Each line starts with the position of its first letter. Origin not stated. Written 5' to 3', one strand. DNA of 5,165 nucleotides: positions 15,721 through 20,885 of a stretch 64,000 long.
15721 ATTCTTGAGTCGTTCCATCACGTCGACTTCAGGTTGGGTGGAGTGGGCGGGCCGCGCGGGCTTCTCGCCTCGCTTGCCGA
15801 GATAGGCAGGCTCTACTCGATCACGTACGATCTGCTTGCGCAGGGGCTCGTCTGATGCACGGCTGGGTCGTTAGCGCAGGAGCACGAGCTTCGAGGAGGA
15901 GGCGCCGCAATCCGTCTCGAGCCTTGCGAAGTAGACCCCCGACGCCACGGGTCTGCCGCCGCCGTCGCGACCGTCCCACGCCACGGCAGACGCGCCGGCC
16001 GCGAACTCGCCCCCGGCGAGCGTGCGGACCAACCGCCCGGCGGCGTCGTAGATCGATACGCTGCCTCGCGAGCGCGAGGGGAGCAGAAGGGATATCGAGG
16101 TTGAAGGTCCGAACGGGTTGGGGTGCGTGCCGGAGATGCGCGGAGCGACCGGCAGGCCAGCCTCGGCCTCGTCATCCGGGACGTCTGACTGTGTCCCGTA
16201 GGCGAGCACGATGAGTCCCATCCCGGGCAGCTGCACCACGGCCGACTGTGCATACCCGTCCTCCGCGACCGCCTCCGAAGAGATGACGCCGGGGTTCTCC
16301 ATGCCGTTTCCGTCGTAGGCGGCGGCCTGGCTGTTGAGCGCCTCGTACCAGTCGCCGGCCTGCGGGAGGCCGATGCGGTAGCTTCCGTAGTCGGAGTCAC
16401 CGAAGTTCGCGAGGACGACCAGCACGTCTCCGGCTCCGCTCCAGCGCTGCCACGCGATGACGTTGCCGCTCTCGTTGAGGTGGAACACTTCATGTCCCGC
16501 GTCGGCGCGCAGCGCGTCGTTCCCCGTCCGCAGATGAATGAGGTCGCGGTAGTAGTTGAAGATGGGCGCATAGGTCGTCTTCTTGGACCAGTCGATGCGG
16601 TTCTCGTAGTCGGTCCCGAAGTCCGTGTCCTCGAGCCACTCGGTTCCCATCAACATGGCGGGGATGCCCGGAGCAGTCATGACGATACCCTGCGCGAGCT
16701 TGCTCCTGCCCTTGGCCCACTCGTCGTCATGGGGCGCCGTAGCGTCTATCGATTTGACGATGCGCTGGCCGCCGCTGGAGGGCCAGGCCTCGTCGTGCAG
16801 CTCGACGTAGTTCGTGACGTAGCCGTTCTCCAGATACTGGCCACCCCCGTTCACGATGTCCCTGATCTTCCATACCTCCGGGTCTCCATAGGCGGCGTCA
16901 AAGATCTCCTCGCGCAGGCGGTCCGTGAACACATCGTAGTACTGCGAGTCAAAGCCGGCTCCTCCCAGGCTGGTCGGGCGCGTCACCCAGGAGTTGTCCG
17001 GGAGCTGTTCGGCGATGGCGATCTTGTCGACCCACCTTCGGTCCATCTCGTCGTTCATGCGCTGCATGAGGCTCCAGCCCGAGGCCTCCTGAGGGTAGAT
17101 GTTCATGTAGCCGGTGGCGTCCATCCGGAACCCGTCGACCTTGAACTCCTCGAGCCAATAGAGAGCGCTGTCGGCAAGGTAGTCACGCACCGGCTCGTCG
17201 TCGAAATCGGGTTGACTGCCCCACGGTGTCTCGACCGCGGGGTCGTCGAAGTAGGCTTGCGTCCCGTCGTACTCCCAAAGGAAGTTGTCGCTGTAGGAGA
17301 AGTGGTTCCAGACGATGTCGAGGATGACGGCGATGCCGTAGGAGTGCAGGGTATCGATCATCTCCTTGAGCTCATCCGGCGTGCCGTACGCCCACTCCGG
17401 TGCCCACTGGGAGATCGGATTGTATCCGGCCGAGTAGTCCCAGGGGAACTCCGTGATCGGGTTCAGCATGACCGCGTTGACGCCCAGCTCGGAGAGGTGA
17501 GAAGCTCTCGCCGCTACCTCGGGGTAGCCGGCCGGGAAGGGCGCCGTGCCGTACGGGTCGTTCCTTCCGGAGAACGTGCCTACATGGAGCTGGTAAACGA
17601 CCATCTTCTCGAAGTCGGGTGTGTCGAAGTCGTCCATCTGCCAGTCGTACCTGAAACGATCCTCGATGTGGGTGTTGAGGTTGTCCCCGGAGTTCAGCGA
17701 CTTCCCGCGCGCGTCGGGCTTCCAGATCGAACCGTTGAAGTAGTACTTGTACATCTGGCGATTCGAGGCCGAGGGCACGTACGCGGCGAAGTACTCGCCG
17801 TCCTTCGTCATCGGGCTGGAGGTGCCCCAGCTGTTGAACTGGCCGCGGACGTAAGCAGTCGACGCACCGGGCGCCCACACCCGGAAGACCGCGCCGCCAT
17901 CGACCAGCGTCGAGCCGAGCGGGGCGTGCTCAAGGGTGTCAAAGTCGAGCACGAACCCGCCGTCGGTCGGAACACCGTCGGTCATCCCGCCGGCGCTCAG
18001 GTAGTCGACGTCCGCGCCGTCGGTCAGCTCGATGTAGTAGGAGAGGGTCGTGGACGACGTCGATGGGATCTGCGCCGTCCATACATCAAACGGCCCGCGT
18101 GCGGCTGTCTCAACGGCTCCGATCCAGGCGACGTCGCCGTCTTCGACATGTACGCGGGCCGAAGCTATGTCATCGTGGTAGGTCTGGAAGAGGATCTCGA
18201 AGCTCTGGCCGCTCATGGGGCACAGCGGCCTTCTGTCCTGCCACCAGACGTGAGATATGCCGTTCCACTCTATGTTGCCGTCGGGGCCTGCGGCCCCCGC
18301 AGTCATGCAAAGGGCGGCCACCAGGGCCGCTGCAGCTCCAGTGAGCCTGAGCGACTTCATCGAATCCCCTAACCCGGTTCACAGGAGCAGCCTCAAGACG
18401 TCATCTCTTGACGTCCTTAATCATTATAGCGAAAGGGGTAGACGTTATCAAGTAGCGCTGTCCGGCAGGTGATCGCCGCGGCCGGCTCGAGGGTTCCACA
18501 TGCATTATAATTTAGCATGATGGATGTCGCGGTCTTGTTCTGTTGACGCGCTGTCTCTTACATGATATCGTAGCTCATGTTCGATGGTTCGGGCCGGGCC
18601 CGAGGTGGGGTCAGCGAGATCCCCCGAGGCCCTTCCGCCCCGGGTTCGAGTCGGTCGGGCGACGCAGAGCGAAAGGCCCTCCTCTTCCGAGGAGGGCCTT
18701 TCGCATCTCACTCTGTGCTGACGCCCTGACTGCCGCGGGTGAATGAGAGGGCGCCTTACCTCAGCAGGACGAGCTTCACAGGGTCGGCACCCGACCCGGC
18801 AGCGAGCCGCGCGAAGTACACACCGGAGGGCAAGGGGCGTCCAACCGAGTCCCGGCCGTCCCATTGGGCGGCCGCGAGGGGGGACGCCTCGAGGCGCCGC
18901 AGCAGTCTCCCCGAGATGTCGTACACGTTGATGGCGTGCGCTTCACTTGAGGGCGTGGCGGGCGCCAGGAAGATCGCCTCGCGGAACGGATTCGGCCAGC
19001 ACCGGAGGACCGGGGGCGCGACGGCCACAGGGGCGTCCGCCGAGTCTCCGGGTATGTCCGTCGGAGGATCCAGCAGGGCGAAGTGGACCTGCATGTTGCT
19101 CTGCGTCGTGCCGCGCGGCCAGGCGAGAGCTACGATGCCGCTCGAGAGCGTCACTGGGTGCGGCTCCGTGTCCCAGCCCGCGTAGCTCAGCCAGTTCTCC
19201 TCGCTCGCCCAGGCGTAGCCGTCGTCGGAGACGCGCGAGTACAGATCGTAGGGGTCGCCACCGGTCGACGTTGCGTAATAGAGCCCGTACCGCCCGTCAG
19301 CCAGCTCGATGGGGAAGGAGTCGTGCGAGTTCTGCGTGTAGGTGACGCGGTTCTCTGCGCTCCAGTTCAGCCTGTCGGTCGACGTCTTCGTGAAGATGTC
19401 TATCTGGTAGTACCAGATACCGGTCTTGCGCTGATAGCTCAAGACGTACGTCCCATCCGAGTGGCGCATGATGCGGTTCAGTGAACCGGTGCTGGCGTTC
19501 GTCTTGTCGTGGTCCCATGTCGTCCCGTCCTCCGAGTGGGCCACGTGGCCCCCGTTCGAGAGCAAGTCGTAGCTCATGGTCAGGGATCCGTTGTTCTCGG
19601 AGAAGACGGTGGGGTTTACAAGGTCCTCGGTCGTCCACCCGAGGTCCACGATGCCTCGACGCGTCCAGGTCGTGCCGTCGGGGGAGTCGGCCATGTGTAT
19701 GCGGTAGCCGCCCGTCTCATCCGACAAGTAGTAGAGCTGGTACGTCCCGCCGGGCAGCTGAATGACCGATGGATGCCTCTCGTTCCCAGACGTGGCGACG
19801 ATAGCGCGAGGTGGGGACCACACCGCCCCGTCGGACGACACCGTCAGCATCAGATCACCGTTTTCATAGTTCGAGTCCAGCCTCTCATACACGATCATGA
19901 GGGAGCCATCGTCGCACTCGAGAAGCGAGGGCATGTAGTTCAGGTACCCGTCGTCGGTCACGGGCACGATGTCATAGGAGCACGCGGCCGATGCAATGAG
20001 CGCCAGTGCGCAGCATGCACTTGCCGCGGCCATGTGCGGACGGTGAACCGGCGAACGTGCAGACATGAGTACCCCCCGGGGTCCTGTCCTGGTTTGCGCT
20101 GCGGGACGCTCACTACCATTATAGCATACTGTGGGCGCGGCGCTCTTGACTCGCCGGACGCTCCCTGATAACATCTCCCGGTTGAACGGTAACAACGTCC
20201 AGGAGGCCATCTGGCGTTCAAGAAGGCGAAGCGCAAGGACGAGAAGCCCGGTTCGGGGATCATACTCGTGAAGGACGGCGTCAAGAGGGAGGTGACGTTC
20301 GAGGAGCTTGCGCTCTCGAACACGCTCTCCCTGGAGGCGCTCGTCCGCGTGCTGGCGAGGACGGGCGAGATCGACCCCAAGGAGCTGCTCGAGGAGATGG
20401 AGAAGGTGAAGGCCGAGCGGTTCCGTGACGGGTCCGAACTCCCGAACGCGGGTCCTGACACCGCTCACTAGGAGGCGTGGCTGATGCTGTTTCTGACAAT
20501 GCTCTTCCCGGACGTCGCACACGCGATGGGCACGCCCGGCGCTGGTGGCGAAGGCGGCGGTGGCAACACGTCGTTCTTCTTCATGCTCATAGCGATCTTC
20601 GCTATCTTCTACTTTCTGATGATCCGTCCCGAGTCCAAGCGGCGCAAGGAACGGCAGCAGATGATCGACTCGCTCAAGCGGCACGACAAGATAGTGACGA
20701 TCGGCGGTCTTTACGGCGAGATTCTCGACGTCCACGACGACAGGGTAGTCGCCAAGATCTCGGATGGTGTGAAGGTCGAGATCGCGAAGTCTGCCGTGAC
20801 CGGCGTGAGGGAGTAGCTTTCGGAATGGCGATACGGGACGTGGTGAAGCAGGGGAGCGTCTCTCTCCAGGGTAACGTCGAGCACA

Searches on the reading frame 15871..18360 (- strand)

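Call 3: search_protein_families(library=pfam, proteins=[window:15871-18360:-], max_evalue=0.01)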
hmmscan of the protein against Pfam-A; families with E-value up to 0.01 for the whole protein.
window:15871-18360:- (829 aa): 6 families
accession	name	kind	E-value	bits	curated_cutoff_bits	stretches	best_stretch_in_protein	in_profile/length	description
PF02806.24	Alpha-amylase_C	-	1.7e-17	64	21.2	1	629-720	6-93/95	Alpha amylase, C-terminal all-beta domain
PF00128.31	Alpha-amylase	-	5e-17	62.7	22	2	287-359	26-97/446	Alpha amylase, catalytic domain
PF13860.13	FlgD_ig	-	3.5e-11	43.4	27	1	762-813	20-72/79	FlgD Ig-like domain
PF02922.24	CBM_48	-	3.6e-10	40.5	22.4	1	147-210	1-70/83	Carbohydrate-binding module 48 (Isoamylase N-terminal domain)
PF16561.11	AMPK1_CBM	-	2.6e-06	28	26.8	1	161-218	6-63/85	Glycogen recognition site of AMP-activated protein kinase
PF11941.14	DUF3459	-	5.1e-05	24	22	1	603-657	1-55/90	Domain of unknown function (DUF3459)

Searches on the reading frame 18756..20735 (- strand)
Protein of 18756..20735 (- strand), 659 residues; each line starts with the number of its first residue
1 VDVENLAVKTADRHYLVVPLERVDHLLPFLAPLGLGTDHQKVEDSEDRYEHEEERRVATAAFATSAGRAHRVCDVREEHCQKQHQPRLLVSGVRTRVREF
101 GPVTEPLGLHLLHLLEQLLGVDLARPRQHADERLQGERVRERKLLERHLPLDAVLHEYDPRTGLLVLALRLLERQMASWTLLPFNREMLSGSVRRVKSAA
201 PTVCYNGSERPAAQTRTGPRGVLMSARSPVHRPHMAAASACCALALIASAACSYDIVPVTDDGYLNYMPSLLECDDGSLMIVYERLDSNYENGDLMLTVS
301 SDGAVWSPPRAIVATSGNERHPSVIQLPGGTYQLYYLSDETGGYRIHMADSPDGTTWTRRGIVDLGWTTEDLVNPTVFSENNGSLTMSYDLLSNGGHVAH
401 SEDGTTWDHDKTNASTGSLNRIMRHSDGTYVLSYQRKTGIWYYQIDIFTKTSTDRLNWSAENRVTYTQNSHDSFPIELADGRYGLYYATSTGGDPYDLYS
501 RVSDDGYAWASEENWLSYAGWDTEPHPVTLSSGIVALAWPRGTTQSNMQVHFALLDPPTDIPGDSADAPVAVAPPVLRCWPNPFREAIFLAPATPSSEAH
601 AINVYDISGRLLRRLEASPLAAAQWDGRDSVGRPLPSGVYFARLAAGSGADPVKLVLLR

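Call 63: search_protein_families(library=pfam, proteins=[window:18756-20735:-], max_evalue=0.001)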
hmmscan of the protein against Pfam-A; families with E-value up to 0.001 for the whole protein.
window:18756-20735:- (659 aa): 2 families
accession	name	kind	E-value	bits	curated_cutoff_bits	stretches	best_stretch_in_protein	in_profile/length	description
PF13860.13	FlgD_ig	-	1.1e-05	25.7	27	1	596-647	21-76/79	FlgD Ig-like domain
PF18962.6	Por_Secre_tail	-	0.00025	21.7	27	0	580-650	2-68/75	Secretion system C-terminal sorting domain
